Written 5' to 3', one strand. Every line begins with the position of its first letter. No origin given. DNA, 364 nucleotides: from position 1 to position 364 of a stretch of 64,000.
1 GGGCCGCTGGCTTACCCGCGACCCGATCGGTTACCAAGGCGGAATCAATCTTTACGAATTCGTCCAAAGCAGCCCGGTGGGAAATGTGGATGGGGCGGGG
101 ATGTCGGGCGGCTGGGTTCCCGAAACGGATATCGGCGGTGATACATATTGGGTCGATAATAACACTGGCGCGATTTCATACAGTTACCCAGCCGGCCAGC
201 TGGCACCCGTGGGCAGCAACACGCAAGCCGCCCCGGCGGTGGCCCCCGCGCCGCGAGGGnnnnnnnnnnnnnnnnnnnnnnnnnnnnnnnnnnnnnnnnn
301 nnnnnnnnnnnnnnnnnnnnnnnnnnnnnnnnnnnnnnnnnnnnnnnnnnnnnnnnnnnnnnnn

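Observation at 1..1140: RHS polymorphic-toxin 3' end with an unclassified Cys-rich C-terminal toxin domain and a candidate small membrane immunity gene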

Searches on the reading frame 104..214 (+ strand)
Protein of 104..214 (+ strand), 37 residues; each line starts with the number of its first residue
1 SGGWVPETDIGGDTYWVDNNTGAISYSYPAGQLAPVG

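Call 65: search_solved_structures(query=A3, max_evalue=1, show_alignments=1)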
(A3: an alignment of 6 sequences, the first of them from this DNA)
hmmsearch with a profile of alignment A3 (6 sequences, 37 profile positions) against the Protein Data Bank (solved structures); distinct sequences matched with E-value up to 1: 10.
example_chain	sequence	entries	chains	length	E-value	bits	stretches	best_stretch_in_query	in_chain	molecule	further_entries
7evf_AA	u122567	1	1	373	0.082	15.8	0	19-30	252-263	PQQ_3 domain-containing protein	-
7eq5_A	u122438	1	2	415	0.12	15.3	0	19-30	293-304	Membrane associated protein kinase with beta-propeller domain, pyrrolo-quinoline quinone b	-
1o6w_A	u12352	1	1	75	0.14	15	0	2-30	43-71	PRE-MRNA PROCESSING PROTEIN PRP40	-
8saj_3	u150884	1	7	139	0.16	14.9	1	6-25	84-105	gp_16 (Minor Capsid Protein)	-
2laz_A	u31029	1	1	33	0.23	14.4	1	8-29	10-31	E3 ubiquitin-protein ligase SMURF1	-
2lb0_A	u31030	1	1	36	0.29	14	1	8-29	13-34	E3 ubiquitin-protein ligase SMURF1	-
7dxn_A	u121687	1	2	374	0.38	13.7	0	19-30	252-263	Membrane associated protein kinase with beta-propeller domain, pyrrolo-quinoline quinone b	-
1ymz_A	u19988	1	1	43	0.39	13.7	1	3-31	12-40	CC45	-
2l5f_A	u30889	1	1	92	0.5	13.3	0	11-21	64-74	Pre-mRNA-processing factor 40 homolog A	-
7vzg_B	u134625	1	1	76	0.54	13.2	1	11-25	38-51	Photosystem P840 reaction center iron-sulfur protein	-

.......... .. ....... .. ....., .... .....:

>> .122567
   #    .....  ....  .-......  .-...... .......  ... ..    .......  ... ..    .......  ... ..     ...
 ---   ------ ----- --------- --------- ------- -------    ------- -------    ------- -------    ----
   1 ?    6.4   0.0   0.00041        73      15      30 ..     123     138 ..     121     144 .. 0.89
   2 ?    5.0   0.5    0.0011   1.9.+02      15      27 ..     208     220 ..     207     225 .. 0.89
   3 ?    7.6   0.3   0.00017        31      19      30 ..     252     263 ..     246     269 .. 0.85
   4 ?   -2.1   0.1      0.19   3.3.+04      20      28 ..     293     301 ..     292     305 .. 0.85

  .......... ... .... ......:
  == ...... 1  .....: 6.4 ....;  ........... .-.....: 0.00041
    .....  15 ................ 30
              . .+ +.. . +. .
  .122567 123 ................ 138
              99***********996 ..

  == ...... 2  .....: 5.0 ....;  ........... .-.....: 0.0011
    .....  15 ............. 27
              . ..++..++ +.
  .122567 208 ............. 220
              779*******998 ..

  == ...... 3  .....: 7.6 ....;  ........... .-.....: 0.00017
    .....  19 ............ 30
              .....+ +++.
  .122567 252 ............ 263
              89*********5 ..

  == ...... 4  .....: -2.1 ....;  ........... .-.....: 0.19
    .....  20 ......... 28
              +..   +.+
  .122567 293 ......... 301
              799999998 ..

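Call 66: search_protein_families(library=pfam, alignment_id=A3, max_evalue=1)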
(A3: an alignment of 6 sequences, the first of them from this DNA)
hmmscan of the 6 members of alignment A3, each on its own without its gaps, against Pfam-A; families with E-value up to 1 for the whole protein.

A. member 1, seq(37 aa): 1 family
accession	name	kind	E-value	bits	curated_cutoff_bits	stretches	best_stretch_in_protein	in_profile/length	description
PF00397.32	WW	-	0.035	14.6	26.9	1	2-22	3-24/31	WW domain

B. families by the number of members that match (of 6 scanned): 3 families
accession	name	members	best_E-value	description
PF00397.32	WW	4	0.0013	WW domain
PF14202.11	TnpW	2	0.21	Transposon-encoded protein TnpW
PF00506.23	Flu_NP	1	0.022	Influenza virus nucleoprotein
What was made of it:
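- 104..190 (+): WW-fold module (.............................), a pre-toxin module placed directly after the cleavage motif. Pfam WW is sub-threshold in 4 of 6 members (call 66).
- On WW domain (for window 104-190): Pfam WW scores 14.6 bits against a 26.9 cut-off (call 66).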

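Call 85: predict_structure(alignment_id=A3)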
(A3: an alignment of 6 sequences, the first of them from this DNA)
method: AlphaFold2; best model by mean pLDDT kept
length: 37 residues; sequences in the alignment: 6
mean_pLDDT: 77.7   pTM: 0.45
mean pLDDT of the five models: 77.7, 76.6, 76.5, 75.5, 73.3
residues with pLDDT >= 90: 2; 70-90: 24; 50-70: 10; < 50: 1
segments of 3 or more residues with pLDDT < 50: none
pLDDT, mean of each block of 10 residues (from residue 1): 81 88 80 57
secondary structure, 60 per line:
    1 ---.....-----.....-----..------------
elements in order: E4-8 E14-18
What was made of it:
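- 104..190 (+): AF2 gives a three-stranded sheet, pLDDT 78 (call 85).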

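Call 87: fold_search(model_id=the predicted structure, library=pdb)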
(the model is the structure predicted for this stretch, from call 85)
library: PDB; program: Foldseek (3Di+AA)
matches with E <= 10: 351; with E <= 0.001: 0
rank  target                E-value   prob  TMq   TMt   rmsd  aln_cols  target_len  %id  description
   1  7bqf                  6.5e-02  1.00  0.68  0.33   3.7        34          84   26  Dimerization of SAV1 WW tandem (released 2020-09-23)
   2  5dws_E                8.5e-02  1.00  0.69  0.72   2.3        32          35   34  Crystal Structure of ITCH WW3 domain in complex with TXNIP peptide (released 2015-10-14)
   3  5dws_A                8.5e-02  1.00  0.69  0.69   2.3        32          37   34  Crystal Structure of ITCH WW3 domain in complex with TXNIP peptide (released 2015-10-14)
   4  4rof_A                9.1e-02  1.00  0.67  0.69   2.0        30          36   37  Crystal Structure of WW3 domain of ITCH in complex with TXNIP peptide (released 2014-12-10)
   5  7lp2_E                9.7e-02  1.00  0.65  0.65   1.6        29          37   31  Structure of Nedd4L WW3 domain (released 2021-07-28)
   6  7o06_D                1.1e-01  1.00  0.67  0.28   0.5        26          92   35  Crystal structure of the N-terminal domain of CEP164(1-109) bound to camelid nanobody 10Z (released 2021-09-08)
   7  2dmv_MODEL_1_A        1.1e-01  0.99  0.62  0.55   3.0        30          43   30  Solution structure of the second ww domain of Itchy homolog E3 ubiquitin protein ligase (Itch) (released 2006-10-24)
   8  7bqg                  1.2e-01  0.99  0.65  0.32   3.8        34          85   26  Complex structure of SAV1 and Dendrin (released 2020-09-23)
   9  6jjw_A                1.4e-01  0.99  0.65  0.30   1.7        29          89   28  Crystal Structure of KIBRA and PTPN14 complex (released 2019-09-25)
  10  5cq2_A                1.5e-01  0.99  0.67  0.36   5.8        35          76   34  Crystal Structure of tandem WW domains of ITCH in complex with TXNIP peptide (released 2015-09-16)
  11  2m3o_MODEL_1_W        1.6e-01  0.99  0.64  0.56   1.7        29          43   24  Structure and dynamics of a human Nedd4 WW domain-ENaC complex (released 2013-08-28)
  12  2ysi_MODEL_1_A        1.6e-01  0.98  0.60  0.57   1.8        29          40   24  Solution structure of the first WW domain from the mouse transcription elongation regulator 1, transcription f (released 2007-10-09)
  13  6j68_A                1.7e-01  0.99  0.63  0.22   1.7        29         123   28  Structure of KIBRA and LATS1 Complex (released 2019-09-25)
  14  4n7h_A                1.7e-01  0.99  0.61  0.67   1.2        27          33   26  Crystal Structure of the Complex of 3rd WW domain of Human Nedd4 and 1st PPXY Motif of ARRDC3 (released 2014-01-08)
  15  3l4h                  1.7e-01  0.96  0.49  0.20   1.6        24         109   38  Helical box domain and second WW domain of the human E3 ubiquitin-protein ligase HECW1 (released 2010-05-05)
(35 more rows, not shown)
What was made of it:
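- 104..190 (+): All top 50 Foldseek PDB hits are WW domains, TM 0.5-0.7 (call 87).
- On WW domain (for window 104-190): Fold: all top 50 Foldseek hits are WW domains, but with E 0.06-0.3 (call 87).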
